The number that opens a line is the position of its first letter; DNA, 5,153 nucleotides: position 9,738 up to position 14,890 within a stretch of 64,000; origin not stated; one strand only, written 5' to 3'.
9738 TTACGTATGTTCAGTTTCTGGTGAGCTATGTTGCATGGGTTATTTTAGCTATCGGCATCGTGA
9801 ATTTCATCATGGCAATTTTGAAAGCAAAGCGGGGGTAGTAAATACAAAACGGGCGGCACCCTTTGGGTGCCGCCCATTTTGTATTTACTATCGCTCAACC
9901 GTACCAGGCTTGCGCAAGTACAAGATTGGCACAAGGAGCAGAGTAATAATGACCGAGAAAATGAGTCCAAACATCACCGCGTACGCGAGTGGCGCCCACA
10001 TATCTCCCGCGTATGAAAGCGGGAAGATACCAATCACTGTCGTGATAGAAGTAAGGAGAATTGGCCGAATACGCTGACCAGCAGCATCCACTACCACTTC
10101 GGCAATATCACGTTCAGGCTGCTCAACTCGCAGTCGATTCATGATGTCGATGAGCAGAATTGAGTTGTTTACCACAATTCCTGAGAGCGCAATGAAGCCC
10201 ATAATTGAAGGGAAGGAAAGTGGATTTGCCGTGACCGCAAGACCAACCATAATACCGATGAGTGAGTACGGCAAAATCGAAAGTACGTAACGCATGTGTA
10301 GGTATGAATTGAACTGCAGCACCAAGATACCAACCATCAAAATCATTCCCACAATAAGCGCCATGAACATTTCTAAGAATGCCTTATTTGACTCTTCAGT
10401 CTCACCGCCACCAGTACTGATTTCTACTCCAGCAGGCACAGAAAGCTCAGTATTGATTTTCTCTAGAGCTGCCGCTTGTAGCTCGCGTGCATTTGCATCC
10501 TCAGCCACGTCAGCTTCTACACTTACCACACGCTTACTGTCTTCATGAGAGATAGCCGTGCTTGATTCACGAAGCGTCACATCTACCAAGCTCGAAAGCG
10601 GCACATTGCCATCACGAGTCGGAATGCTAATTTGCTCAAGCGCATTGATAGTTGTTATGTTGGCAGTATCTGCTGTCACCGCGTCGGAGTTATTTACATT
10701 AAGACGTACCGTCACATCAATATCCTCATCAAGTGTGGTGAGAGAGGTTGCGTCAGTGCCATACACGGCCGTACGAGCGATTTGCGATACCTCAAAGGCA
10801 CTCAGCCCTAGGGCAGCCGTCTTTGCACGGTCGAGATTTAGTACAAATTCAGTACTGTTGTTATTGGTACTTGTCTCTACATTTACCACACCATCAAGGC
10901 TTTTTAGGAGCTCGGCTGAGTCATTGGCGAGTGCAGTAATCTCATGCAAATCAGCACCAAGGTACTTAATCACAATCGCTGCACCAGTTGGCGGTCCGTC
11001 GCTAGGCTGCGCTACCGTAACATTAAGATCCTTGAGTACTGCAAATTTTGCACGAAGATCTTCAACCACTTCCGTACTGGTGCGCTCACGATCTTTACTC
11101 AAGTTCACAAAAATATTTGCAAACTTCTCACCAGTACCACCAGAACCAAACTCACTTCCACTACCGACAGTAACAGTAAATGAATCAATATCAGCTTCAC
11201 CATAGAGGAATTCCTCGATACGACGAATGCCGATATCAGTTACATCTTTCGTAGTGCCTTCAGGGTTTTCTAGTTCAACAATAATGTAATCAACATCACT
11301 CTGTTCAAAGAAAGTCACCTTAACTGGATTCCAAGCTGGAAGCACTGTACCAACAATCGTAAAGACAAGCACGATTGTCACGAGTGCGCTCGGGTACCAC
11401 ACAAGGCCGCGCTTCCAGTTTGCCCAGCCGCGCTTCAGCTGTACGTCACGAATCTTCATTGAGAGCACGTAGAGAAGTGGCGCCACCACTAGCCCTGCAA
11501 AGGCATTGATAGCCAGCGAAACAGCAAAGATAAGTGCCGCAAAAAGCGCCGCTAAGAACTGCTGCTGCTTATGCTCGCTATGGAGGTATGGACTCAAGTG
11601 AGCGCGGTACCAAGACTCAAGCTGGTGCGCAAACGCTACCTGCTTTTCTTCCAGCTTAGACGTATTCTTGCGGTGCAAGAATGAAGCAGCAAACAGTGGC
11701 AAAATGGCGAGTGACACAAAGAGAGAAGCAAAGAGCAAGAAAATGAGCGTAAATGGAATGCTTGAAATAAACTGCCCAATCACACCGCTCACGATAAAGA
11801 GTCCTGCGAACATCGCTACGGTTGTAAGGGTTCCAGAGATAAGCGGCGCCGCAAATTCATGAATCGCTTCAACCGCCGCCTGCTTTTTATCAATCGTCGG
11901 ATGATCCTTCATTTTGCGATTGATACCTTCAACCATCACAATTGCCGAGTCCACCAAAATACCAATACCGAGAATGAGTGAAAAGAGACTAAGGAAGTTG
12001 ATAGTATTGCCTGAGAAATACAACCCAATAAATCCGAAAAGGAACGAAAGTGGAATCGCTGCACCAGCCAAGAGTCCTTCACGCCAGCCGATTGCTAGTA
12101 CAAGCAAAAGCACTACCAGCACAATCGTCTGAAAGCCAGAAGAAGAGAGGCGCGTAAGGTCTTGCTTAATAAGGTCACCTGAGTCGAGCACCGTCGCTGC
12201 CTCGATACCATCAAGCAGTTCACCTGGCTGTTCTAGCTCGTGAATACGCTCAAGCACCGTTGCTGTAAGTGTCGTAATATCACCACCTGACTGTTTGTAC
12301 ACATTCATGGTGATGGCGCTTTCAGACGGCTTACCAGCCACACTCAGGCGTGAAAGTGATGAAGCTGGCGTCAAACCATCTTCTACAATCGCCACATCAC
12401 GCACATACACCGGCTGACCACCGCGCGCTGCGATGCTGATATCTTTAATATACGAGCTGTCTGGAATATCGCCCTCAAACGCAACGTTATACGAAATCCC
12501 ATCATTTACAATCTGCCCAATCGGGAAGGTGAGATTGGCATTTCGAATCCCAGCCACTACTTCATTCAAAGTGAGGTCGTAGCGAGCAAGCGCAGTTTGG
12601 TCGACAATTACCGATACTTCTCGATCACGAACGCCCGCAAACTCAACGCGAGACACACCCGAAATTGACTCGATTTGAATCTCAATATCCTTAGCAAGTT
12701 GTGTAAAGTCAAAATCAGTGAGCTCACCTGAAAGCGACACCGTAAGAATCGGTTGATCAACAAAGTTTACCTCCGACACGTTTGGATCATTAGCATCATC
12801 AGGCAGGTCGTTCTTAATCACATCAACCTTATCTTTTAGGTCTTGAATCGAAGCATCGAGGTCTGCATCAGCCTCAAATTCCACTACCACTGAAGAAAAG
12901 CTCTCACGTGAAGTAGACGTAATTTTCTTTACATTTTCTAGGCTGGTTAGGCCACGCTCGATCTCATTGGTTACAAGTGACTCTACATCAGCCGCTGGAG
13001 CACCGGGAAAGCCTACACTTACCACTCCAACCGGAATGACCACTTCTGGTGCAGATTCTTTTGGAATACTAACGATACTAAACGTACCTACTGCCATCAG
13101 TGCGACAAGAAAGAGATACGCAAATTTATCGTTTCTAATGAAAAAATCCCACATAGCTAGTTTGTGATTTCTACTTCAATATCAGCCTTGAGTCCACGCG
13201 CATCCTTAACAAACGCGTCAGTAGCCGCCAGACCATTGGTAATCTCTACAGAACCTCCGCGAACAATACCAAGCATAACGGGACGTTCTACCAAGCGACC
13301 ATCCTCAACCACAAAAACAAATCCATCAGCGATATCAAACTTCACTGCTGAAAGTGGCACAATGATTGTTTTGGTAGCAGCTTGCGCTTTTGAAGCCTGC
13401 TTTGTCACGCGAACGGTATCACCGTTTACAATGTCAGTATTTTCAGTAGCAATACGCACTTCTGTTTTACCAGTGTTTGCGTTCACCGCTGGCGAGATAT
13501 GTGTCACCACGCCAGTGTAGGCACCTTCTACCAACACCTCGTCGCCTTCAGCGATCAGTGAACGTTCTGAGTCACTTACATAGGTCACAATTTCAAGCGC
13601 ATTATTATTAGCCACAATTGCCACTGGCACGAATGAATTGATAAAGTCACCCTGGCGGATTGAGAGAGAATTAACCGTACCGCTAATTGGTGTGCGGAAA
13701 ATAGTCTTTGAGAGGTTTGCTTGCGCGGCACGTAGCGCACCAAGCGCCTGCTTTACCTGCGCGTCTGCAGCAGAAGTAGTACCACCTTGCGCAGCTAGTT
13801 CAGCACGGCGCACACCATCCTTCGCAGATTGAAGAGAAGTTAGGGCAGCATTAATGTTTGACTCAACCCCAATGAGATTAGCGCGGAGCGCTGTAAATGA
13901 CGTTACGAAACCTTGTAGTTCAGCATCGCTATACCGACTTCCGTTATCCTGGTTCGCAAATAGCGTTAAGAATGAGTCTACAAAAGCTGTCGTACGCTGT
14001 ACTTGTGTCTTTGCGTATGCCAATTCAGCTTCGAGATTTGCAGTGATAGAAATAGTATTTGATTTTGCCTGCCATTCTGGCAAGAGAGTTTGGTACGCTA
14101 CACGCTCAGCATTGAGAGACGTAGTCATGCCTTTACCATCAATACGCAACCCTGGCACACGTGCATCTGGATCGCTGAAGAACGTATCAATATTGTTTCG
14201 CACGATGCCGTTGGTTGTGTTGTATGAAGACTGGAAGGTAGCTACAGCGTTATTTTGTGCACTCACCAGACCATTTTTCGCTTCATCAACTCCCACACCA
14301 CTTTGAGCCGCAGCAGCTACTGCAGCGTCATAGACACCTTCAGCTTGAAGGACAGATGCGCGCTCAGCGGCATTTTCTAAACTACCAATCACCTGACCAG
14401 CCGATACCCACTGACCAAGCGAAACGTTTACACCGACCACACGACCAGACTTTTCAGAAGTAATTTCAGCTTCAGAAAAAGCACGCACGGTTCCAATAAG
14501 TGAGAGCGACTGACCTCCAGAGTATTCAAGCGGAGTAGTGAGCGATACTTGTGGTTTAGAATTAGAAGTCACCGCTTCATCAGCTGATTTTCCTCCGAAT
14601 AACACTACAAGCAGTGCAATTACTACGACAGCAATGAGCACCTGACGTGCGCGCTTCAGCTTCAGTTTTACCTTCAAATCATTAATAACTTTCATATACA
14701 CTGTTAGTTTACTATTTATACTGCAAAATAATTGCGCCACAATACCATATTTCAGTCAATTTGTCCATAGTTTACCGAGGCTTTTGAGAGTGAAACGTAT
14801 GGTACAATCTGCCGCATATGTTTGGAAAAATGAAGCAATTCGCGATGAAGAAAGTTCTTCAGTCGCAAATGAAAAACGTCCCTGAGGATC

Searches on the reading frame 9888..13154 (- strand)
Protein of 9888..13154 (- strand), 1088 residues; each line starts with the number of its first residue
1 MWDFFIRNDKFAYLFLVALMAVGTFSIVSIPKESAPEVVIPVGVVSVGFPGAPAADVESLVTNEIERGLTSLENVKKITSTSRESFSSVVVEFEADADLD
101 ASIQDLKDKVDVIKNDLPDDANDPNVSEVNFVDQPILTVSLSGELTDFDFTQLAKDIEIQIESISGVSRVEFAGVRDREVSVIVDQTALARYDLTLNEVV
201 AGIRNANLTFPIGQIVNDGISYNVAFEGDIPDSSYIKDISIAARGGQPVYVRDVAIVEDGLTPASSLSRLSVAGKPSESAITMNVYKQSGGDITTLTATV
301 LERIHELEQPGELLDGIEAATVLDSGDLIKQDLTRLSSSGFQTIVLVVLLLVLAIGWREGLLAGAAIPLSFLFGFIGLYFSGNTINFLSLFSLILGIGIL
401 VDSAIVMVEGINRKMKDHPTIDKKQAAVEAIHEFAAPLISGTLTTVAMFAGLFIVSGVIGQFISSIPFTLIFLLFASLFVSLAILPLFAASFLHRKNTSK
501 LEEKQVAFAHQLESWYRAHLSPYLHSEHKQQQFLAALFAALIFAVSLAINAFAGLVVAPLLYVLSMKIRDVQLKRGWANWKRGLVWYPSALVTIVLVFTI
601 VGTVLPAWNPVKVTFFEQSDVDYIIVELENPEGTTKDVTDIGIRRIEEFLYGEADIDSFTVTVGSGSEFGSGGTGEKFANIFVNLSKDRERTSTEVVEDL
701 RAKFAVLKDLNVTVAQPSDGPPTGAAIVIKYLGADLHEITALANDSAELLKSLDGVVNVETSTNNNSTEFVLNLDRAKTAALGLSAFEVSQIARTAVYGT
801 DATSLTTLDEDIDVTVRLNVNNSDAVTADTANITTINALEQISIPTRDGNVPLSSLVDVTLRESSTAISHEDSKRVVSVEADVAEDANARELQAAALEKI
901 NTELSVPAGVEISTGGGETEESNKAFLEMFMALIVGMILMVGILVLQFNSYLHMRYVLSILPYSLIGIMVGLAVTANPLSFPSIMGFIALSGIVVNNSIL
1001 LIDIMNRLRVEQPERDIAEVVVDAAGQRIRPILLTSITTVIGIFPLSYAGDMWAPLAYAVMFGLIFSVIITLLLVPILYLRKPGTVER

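Call 76: search_protein_families(library=pfam, proteins=[window:9888-13154:-], max_evalue=0.001)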
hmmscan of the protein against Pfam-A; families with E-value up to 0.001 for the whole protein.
window:9888-13154:- (1088 aa): 2 families
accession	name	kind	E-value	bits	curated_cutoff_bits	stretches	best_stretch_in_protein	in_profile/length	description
PF00873.25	ACR_tran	-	2.6e-172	575.4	28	2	1-544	1-544/1021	AcrB/AcrD/AcrF family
PF02355.23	SecD_SecF_C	-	1.6e-06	28.1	20.5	1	922-1074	26-178/189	Protein export membrane protein SecD/SecF, C-terminal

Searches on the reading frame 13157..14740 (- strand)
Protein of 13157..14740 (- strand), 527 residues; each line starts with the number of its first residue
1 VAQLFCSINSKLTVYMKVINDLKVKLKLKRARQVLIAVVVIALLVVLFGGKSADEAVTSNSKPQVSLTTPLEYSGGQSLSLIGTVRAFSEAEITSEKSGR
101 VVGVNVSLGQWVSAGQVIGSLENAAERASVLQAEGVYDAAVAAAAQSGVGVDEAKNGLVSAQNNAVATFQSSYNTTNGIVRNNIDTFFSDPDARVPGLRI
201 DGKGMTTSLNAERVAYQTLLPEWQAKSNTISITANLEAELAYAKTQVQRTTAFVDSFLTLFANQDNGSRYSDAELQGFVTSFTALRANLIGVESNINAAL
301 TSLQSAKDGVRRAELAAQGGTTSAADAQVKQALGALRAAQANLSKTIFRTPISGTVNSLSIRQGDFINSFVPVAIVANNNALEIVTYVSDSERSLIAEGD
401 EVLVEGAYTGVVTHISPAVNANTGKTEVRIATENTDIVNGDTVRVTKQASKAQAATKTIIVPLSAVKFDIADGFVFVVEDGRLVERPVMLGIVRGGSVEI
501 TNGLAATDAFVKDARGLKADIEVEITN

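Call 77: search_protein_families(library=pfam, proteins=[window:13157-14740:-], max_evalue=0.001)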
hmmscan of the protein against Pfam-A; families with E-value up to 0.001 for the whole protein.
window:13157-14740:- (527 aa): 3 families
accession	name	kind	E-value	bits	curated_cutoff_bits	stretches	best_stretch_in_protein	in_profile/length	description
PF13437.12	HlyD_3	-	7.8e-15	56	22.2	1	349-438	3-98/106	HlyD family secretion protein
PF16576.10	HlyD_D23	-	3.3e-10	40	30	1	332-436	95-205/214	Barrel-sandwich domain of CusB or HlyD membrane-fusion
PF13533.13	Biotin_lipoyl_2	-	3.4e-07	30.4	29.8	1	92-122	2-32/32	Biotin-lipoyl like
